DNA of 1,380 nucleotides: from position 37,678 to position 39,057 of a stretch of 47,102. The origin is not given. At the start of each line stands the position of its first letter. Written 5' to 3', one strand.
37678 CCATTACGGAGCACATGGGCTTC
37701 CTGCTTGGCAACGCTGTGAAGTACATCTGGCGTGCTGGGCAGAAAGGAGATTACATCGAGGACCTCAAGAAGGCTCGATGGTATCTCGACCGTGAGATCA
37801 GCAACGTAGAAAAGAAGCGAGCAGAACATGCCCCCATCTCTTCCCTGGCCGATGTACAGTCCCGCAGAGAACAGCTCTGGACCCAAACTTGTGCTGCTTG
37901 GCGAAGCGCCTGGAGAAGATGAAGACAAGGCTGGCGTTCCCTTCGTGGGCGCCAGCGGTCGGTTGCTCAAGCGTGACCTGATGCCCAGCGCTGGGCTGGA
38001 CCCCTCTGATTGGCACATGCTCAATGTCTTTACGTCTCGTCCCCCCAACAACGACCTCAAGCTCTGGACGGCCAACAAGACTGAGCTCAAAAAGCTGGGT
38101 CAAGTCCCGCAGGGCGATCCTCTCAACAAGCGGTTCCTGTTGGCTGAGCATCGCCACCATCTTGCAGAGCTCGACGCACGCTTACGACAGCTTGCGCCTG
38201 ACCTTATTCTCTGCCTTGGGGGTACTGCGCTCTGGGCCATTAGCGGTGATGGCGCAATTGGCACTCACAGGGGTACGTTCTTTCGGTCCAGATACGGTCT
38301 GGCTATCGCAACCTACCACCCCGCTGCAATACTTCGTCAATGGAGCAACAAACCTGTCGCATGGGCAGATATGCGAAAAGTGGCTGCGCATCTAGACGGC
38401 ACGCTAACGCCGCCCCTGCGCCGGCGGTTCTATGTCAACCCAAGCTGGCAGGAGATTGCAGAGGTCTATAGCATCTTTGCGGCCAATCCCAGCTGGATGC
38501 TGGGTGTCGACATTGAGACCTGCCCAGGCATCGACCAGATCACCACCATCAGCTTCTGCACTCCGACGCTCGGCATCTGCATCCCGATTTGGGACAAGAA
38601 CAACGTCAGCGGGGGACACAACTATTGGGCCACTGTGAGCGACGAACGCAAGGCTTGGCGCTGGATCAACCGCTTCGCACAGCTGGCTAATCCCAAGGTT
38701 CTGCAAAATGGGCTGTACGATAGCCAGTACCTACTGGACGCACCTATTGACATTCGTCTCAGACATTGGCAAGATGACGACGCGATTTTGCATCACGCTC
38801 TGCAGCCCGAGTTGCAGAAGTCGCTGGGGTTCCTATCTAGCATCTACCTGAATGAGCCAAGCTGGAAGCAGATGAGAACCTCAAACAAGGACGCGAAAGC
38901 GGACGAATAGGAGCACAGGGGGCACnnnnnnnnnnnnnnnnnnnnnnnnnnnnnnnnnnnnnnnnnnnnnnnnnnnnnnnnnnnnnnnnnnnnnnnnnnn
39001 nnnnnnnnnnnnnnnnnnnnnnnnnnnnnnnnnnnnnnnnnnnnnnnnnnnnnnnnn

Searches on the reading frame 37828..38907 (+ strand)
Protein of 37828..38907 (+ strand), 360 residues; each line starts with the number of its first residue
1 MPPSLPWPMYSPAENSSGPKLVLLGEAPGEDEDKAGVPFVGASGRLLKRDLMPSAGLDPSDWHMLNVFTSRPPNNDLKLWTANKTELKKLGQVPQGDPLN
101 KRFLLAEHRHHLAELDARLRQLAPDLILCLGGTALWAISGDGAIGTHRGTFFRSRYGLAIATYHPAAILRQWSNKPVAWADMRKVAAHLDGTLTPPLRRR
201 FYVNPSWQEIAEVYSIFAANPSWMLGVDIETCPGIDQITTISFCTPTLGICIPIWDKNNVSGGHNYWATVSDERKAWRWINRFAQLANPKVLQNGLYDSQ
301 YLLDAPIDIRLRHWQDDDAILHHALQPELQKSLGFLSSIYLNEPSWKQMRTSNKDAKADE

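Call 5: search_protein_families(library=pfam, proteins=[window:37828-38907:+], max_evalue=0.01)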
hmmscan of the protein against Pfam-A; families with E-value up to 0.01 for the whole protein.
window:37828-38907:+ (360 aa): 1 family
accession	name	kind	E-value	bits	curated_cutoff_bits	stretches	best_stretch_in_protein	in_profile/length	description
PF03167.25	UDG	-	9.8e-21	74.8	24.3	1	18-182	7-140/141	Uracil DNA glycosylase superfamily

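Call 7: search_dna_similar(query=window:37828-38907:+, collection=phages, mode=protein, max_rows=40)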
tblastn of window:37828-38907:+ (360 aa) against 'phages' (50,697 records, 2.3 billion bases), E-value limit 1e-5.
Records with a match: 16; places in all: 16; records where one place covers at least 80% of the query: 7.
Best place of each record, by identity: <60% 16.
By first word of the organism name: Bacteriophage 5; Caudoviricetes 3; Enterococcus 2; Bacillus 2; Caulobacter 1; Microcystis 1; Vibrio 1; uncultured 1.
By host as written in the record: - 9; Bacillus subtilis W-23-S(r); Bacillus licheniformis ATCC 9945a 2; Caulobacter sp. 1; Methanomicrobiales 1; Microcystis elabens 1; Vibrio splendidus 1; Enterococcus faecalis 1.
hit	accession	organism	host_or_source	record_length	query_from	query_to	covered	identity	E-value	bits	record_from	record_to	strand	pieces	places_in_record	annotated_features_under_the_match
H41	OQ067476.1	Caulobacter phage Kuura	Caulobacter sp.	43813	7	355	97%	32.0%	5e-38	150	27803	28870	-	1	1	hypothetical protein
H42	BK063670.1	Caudoviricetes sp. vir526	Methanomicrobiales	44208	18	347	92%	30.0%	2e-25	113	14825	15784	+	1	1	DNA polymerase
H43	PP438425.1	Microcystis phage Mel-JY34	Microcystis elabens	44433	17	343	91%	29.8%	5e-25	112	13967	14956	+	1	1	DNA polymerase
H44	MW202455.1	Caudoviricetes sp.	Manatee Spring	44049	11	346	93%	27.6%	1e-18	93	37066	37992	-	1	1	DNA polymerase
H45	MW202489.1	Bacteriophage sp.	Manatee Spring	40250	20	360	95%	27.1%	9e-25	111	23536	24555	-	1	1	DNA polymerase | hypothetical protein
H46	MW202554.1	Caudoviricetes sp.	Manatee Spring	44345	10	348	94%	25.5%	4e-17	89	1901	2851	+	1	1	DNA polymerase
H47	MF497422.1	Vibrio phage vB_VspS_VS-ABTNL-3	Vibrio splendidus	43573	21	357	94%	25.1%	5e-17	88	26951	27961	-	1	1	3'-5'exonuclease and polymerase domain protein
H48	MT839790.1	Bacteriophage sp.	human fecal samples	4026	13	189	49%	29.8%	3e-13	77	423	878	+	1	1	record has no annotation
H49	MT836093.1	Bacteriophage sp.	human fecal samples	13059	20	189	47%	30.1%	6e-11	70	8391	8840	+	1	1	record has no annotation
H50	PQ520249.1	Enterococcus phage IME_EF3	-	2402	5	190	52%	27.1%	3e-8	61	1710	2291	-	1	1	record has no annotation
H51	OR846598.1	Enterococcus phage Efs 1-1-1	Enterococcus faecalis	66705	5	190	52%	27.1%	5e-8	61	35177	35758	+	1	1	record has no annotation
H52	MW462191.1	Bacteriophage sp.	freshwater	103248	21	182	45%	31.0%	2e-8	62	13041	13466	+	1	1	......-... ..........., family 4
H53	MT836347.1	Bacteriophage sp.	human fecal samples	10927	20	190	48%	27.9%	1e-11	72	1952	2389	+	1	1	record has no annotation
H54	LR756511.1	uncultured phage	metagenomic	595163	20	170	42%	30.8%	9e-12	72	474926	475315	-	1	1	record has no annotation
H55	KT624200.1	Bacillus phage SP-15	Bacillus subtilis W-23-S(r); Bacillus ...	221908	16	173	44%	29.3%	8e-8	60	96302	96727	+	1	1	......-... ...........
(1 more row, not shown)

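Call 9: get_annotated_region(hit=H43, flank=3000)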
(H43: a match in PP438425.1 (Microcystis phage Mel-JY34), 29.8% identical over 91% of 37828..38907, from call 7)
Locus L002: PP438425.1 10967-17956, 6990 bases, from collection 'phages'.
description: Microcystis phage Mel-JY34, complete genome.
organism: Microcystis phage Mel-JY34 (NCBI taxid 3128145)
taxonomy: Viruses; Duplodnaviria; Heunggongvirae; Uroviricota; Caudoviricetes
host: Microcystis elabens; source: China; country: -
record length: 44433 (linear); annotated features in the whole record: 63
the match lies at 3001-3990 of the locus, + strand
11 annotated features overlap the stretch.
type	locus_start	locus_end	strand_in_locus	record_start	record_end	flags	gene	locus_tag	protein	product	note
CDS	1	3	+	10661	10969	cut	-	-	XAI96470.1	hypothetical protein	-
CDS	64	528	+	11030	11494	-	-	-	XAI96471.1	hypothetical protein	-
CDS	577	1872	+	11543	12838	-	-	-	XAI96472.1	DNA modification methylase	COG0863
CDS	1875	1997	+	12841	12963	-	-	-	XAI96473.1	hypothetical protein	-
CDS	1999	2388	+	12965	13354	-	-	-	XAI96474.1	hypothetical protein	-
CDS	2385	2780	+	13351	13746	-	-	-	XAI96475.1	hypothetical protein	-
CDS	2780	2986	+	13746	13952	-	-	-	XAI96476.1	hypothetical protein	-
CDS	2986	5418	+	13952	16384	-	-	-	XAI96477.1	DNA polymerase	-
CDS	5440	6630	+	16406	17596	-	-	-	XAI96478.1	DUF3987 family protein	-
CDS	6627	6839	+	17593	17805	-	-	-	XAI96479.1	hypothetical protein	-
CDS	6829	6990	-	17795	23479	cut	-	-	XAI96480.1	hypothetical protein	-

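Call 10: get_annotated_region(hit=H45, flank=3000)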
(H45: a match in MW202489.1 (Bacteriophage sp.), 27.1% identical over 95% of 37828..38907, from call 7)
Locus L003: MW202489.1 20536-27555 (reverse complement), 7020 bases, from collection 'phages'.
description: Bacteriophage sp. isolate ctMlz233, complete genome.
organism: Bacteriophage sp. (NCBI taxid 38018)
taxonomy: Viruses
host: -; source: Manatee Spring; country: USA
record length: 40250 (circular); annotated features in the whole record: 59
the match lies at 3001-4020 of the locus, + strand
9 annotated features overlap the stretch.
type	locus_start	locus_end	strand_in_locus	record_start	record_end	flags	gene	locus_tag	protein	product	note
CDS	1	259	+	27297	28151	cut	-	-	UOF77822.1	AAA domain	-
CDS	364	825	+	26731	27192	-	-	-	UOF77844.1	hypothetical protein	-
CDS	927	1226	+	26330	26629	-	-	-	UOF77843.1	hypothetical protein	-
CDS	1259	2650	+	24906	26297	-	-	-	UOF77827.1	adenine specific methyltransferase mboiiA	-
CDS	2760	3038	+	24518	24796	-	-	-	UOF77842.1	hypothetical protein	-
CDS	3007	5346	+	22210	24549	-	-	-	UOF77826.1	DNA polymerase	-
CDS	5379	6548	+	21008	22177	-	-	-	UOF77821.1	hypothetical protein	-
CDS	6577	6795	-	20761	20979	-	-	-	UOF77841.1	lyda holin phage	-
CDS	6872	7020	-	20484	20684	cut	-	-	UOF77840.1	hypothetical protein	-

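Call 15: find_homologous_proteins(query=window:37828-38907:+)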
Query window:37828-38907:+ (360 aa): 1343 proteins with E <= 0.001 among 5013 candidates; the best 120 are listed.
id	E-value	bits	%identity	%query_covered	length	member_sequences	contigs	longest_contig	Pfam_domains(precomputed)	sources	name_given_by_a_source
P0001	2.8e-235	799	100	94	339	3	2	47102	PF03167.26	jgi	jgi:DNA polymerase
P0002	5.2e-173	594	76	94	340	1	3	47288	PF03167.26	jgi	jgi:DNA polymerase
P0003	6.3e-172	590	73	94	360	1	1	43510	PF03167.26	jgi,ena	-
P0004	1.9e-170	585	73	94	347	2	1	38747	PF03167.26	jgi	jgi:DNA polymerase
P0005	7.6e-166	570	70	98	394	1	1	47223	PF03167.26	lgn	-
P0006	8.0e-165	567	70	98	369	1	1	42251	PF03167.26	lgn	-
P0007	5.0e-160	551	68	94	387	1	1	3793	PF03167.26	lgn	-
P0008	4.2e-159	548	66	98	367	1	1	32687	PF03167.26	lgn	-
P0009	1.3e-156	540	66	98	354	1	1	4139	PF03167.26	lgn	-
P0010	5.5e-155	534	68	94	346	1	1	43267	PF03167.26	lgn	-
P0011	7.9e-151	521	64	97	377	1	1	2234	PF03167.26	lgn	-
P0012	1.6e-149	516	62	99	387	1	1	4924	PF03167.26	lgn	-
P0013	9.3e-148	511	67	96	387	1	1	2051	PF03167.26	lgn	-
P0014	3.7e-147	509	65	98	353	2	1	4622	PF03167.26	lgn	-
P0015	7.6e-147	508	65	94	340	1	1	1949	PF03167.26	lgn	-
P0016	1.4e-146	507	63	98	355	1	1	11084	PF03167.26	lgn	-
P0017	5.0e-146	505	62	98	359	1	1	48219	PF03167.26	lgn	-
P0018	4.8e-143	495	64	94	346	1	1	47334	PF03167.26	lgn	-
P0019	3.7e-142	492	60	99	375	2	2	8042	PF03167.26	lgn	-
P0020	3.0e-140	486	60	100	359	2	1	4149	PF03167.26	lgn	-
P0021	3.8e-140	486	63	94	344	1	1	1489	PF03167.26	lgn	-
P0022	2.1e-139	483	60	98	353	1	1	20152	PF03167.26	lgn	-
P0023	2.7e-139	483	62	94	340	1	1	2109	PF03167.26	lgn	-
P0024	6.5e-139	481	59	98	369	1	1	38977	PF03167.26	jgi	jgi:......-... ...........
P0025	7.0e-138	478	61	98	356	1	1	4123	PF03167.26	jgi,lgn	jgi:DNA polymerase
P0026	6.1e-137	475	62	94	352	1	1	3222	PF03167.26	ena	-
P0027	6.9e-137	475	59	98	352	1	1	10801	PF03167.26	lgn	-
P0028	9.2e-137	474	61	95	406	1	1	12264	PF03167.26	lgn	-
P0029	4.2e-136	472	61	94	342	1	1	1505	PF03167.26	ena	-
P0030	7.1e-136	471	60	98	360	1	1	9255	PF03167.26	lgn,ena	-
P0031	1.0e-135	471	58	98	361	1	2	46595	PF03167.26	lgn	-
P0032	2.9e-135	469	60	98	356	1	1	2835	PF03167.26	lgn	-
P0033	6.0e-134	465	58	98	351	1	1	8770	PF03167.26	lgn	-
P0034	2.7e-133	463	58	98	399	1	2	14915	PF03167.26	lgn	-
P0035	3.6e-132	459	60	94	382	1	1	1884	PF03167.26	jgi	jgi:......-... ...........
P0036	4.8e-132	459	59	98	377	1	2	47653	PF03167.26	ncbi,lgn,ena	-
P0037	8.2e-132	458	58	98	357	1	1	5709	PF03167.26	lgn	-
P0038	1.2e-131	457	57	98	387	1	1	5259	PF03167.26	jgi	jgi:DNA polymerase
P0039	1.6e-131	457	58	98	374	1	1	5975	PF03167.26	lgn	-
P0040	1.8e-131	457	61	94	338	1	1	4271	PF03167.26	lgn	-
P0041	2.6e-131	456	58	99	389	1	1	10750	PF03167.26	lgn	-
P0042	1.3e-130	454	57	98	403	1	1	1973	PF03167.26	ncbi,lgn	-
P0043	2.6e-130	453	58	98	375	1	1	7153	PF03167.26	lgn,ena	-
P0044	2.6e-130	453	58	98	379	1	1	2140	PF03167.26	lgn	-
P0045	5.2e-130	452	58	98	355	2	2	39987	PF03167.26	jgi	jgi:DNA polymerase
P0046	5.8e-130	452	58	95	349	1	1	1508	PF03167.26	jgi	jgi:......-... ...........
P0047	1.4e-129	451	60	94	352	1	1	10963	PF03167.26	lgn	-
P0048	2.4e-129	450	57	99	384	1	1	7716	PF03167.26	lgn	-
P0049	3.3e-129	449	59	95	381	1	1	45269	PF03167.26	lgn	-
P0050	6.9e-129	448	57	98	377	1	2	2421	PF03167.26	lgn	-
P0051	8.5e-129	448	60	94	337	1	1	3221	PF03167.26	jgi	jgi:DNA polymerase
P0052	1.2e-128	448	58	94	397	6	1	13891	PF03167.26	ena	-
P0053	4.6e-128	446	57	98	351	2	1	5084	PF03167.26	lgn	-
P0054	6.1e-128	445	57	99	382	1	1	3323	PF03167.26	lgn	-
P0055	1.5e-127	444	58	98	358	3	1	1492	PF03167.26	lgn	-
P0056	1.8e-127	444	59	96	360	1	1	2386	PF03167.26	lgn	-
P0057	4.7e-127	442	59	98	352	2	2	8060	PF03167.26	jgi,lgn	-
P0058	6.4e-127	442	56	98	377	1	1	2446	PF03167.26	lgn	-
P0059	7.3e-127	442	58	98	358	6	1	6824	PF03167.26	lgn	-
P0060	9.5e-127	441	57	98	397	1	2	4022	PF03167.26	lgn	-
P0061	1.2e-126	441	55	98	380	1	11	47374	PF03167.26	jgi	jgi:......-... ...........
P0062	1.3e-126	441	58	98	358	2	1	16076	PF03167.26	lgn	-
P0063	1.3e-126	441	56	98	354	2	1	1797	PF03167.26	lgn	-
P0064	1.9e-126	440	56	98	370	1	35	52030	PF03167.26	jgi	jgi:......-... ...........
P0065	3.7e-126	439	58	96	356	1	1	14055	PF03167.26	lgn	-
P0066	4.8e-126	439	56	98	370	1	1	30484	PF03167.26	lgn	-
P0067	6.6e-126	439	59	98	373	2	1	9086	PF03167.26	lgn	-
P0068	6.9e-126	439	56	98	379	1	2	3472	PF03167.26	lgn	-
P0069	9.3e-126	438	59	90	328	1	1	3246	PF03167.26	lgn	-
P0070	1.1e-125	438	58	94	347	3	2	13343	PF03167.26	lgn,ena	-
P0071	1.4e-125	438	58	96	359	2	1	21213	PF03167.26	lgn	-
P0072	1.8e-125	437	57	98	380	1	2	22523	PF03167.26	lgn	-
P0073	2.2e-125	437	56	98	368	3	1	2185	PF03167.26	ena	-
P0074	2.3e-125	437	56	97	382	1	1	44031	PF03167.26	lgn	-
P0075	2.4e-125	437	56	98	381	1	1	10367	PF03167.26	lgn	-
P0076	2.7e-125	437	56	98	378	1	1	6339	PF03167.26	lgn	-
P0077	6.6e-125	435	58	99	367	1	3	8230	PF03167.26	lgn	-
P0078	7.5e-125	435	58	98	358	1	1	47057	PF03167.26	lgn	-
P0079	2.7e-124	433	58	95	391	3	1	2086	PF03167.26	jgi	jgi:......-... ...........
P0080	5.3e-124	432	57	94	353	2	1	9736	PF03167.26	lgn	-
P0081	5.3e-124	432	57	98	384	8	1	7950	PF03167.26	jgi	jgi:DNA polymerase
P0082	3.0e-123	430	56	98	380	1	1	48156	PF03167.26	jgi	-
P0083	3.2e-123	430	58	98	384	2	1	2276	PF03167.26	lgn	-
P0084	3.7e-123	430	56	99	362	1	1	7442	PF03167.26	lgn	-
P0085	4.4e-123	429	57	98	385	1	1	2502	PF03167.26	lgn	-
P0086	2.4e-122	427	57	99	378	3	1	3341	PF03167.26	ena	-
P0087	3.0e-122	427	56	98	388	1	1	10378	PF03167.26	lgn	-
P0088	3.3e-122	426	56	95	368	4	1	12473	PF03167.26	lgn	-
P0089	3.9e-122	426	56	98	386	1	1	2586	PF03167.26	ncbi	-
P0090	4.6e-122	426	56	98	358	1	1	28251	PF03167.26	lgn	-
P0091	4.7e-122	426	55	98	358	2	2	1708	PF03167.26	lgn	-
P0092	9.1e-122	425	54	100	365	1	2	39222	PF03167.26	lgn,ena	-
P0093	1.2e-121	425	55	98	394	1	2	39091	PF03167.26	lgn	-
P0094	2.1e-121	424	55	98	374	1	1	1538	PF03167.26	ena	-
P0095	2.8e-121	423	57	95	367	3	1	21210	PF03167.26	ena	-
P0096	4.0e-121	423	56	98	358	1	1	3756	PF03167.26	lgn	-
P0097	5.9e-121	422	55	98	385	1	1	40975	PF03167.26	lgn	-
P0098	2.6e-120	420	57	98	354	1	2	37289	PF03167.26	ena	-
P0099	2.9e-120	420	55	95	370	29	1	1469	PF03167.26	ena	-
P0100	3.5e-120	420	57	94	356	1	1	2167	PF03167.26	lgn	-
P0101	9.8e-120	418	56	95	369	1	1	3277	PF03167.26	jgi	jgi:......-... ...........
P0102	1.5e-119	418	57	98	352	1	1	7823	PF03167.26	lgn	-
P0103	2.5e-119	417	57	94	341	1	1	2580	PF03167.26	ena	-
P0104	3.5e-119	417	54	98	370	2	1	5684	PF03167.26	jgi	jgi:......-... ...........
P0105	7.8e-119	415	56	95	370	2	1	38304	PF03167.26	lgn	-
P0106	1.1e-118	415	55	100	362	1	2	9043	PF03167.26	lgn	-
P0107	1.2e-118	415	57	94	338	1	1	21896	PF03167.26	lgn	-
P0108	1.6e-118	414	53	100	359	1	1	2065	PF03167.26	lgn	-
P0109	3.1e-118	413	54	98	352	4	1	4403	PF03167.26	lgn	-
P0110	5.3e-118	413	56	99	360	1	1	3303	PF03167.26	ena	-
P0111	1.7e-117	411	53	92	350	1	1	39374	PF03167.26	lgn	-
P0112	1.9e-117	411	55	99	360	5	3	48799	PF03167.26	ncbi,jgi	jgi:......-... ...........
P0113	1.9e-117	411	55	99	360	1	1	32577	PF03167.26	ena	-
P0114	4.5e-117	410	55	98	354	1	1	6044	PF03167.26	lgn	-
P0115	5.8e-117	409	54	97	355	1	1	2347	PF03167.26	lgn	-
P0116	1.2e-116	408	55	99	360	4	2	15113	PF03167.26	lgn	-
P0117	1.3e-116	408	55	98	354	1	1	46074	PF03167.26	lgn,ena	-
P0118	2.6e-116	407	55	95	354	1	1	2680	PF03167.26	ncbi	-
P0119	4.3e-116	406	54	99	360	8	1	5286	PF03167.26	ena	-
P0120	5.8e-116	406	57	94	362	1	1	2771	PF03167.26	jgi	-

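Call 26: find_related_loci(query=A2, collection=viral_contigs, flank=3500)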
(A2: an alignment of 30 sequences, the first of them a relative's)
Query A2 (339 aa) in viral_contigs; peptide patterns used: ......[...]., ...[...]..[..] (x = any residue, [..] = any of these).
73 stretches matched a pattern; 32 encode a relative of the query (tblastn E <= 1e-3); 32 distinct loci.
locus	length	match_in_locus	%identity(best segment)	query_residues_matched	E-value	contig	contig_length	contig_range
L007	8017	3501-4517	76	1-339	8e-174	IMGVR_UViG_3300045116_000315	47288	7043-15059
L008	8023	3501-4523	73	1-339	2e-172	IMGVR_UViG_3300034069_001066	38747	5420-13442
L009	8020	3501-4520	73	1-339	4e-173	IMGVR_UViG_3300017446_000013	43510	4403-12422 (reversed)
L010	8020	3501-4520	60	1-339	4e-131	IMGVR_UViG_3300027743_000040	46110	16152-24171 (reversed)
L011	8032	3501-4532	58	1-339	2e-128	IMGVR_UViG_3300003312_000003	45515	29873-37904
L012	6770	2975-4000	57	1-339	7e-123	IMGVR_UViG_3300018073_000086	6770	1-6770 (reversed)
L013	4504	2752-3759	55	4-339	2e-122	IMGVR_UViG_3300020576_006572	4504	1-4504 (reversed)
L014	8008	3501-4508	47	1-339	7e-101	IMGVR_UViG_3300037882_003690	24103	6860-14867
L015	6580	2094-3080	41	1-339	6e-60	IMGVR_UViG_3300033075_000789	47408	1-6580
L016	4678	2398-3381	38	1-336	5e-56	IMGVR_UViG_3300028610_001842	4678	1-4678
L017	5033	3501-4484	38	1-336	5e-56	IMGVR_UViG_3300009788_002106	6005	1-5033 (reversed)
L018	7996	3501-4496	36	1-336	4e-55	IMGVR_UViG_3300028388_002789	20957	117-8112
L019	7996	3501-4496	36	1-336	6e-54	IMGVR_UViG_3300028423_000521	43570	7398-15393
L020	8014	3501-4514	35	1-339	5e-53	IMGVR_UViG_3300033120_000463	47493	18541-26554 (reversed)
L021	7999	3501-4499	35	1-339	1e-52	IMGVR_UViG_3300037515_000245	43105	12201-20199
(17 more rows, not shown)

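Call 28: find_related_loci(query=A2, collection=metagenome_contigs, flank=3000)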
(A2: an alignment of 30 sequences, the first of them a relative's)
Query A2 (339 aa) in metagenome_contigs; peptide patterns used: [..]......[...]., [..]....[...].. (x = any residue, [..] = any of these).
91 stretches matched a pattern; 32 encode a relative of the query (tblastn E <= 1e-3); 32 distinct loci.
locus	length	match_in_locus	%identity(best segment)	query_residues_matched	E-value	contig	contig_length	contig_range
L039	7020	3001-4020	73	1-339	2e-173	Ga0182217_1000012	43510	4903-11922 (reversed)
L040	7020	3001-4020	60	1-339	1e-133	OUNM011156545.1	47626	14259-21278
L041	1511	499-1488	59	10-339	1e-142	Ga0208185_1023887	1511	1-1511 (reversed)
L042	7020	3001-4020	60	1-339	2e-131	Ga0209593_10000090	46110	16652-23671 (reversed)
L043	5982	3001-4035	59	1-339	2e-128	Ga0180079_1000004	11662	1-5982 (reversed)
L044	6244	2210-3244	59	1-339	2e-128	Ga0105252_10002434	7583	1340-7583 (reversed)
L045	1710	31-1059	56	1-339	2e-137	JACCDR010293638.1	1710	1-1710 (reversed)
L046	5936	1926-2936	60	1-338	2e-127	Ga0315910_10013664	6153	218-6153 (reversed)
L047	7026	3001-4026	57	1-339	4e-123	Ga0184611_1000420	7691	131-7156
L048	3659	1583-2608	56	1-339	2e-124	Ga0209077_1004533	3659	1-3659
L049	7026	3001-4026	55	1-339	2e-121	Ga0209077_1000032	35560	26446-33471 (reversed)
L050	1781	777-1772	55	1-329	6e-130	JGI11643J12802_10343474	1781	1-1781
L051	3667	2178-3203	57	1-339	7e-124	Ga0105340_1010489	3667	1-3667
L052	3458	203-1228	55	1-339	3e-124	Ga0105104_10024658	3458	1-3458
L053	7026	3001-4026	55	1-339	2e-120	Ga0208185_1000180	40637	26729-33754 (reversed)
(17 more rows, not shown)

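Call 34: search_protein_representatives(protein=window:37828-38907:+)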
Query: 360 residues. Proteins with E-value up to 0.001 (for the whole library): 13225; up to 1e-10: 3450; up to 1e-30: 478. The best 150 are listed.
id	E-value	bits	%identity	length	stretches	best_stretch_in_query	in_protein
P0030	2.3e-136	471.4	61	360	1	6-360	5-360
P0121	1.1e-110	386.8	58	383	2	60-360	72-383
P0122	9.0e-101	354.2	54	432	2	160-359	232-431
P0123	1.8e-97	343.3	48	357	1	17-359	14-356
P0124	8.4e-94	331.3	50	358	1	12-360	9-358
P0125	5.5e-93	328.6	58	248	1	116-360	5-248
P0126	2.9e-83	296.6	54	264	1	18-267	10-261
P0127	5.1e-83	295.8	47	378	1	20-356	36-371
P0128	8.8e-78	278.5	50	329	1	81-360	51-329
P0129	5.1e-68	246.4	41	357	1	14-357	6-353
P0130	7.8e-66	239.2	43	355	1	20-350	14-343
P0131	5.4e-63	229.9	40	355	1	10-354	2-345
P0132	1.9e-62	228.1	51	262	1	4-232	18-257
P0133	2.9e-61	224.2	41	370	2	103-359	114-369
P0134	6.0e-60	219.9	42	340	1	17-350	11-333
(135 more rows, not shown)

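Call 49: search_solved_structures(query=window:37828-38907:+, max_evalue=0.01, show_alignments=1)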
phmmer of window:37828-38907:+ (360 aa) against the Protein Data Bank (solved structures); distinct sequences matched with E-value up to 0.01: 28.
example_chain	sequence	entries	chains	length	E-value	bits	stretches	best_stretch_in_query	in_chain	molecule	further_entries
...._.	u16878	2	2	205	1.5e-15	60.5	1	15-78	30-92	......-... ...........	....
1l9g_A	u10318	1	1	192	7.4e-14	54.9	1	16-76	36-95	Conserved hypothetical protein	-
1vk2_A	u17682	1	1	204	9.1e-14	54.6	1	16-76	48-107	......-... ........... TM0511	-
4zbx_A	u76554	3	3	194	9.9e-12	47.9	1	12-75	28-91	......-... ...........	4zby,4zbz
8iir_A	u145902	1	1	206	1.2e-10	44.3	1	19-65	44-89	Type-4 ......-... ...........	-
8iij_A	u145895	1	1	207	5.7e-10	42.1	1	19-171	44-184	Type-4 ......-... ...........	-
8iil_A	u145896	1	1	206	5.7e-10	42.1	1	19-171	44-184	Type-4 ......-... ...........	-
8iif_A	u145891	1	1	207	6e-10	42.1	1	19-65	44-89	Type-4 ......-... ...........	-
8iip_A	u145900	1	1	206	6e-10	42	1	19-65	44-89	Type-4 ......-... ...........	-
8iig_A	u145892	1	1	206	6.1e-10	42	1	19-65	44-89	Type-4 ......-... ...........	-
6ajs_A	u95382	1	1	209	6.1e-10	42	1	19-65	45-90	Uracil DNA glycosylase superfamily protein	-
8iin_A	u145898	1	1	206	6.1e-10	42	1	19-171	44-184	Type-4 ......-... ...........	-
8iie_A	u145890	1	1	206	6.1e-10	42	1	19-65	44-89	Type-4 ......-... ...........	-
8iio_A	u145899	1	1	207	6.1e-10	42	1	19-65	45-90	Type-4 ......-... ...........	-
8iim_A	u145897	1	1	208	6.1e-10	42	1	19-171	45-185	Type-4 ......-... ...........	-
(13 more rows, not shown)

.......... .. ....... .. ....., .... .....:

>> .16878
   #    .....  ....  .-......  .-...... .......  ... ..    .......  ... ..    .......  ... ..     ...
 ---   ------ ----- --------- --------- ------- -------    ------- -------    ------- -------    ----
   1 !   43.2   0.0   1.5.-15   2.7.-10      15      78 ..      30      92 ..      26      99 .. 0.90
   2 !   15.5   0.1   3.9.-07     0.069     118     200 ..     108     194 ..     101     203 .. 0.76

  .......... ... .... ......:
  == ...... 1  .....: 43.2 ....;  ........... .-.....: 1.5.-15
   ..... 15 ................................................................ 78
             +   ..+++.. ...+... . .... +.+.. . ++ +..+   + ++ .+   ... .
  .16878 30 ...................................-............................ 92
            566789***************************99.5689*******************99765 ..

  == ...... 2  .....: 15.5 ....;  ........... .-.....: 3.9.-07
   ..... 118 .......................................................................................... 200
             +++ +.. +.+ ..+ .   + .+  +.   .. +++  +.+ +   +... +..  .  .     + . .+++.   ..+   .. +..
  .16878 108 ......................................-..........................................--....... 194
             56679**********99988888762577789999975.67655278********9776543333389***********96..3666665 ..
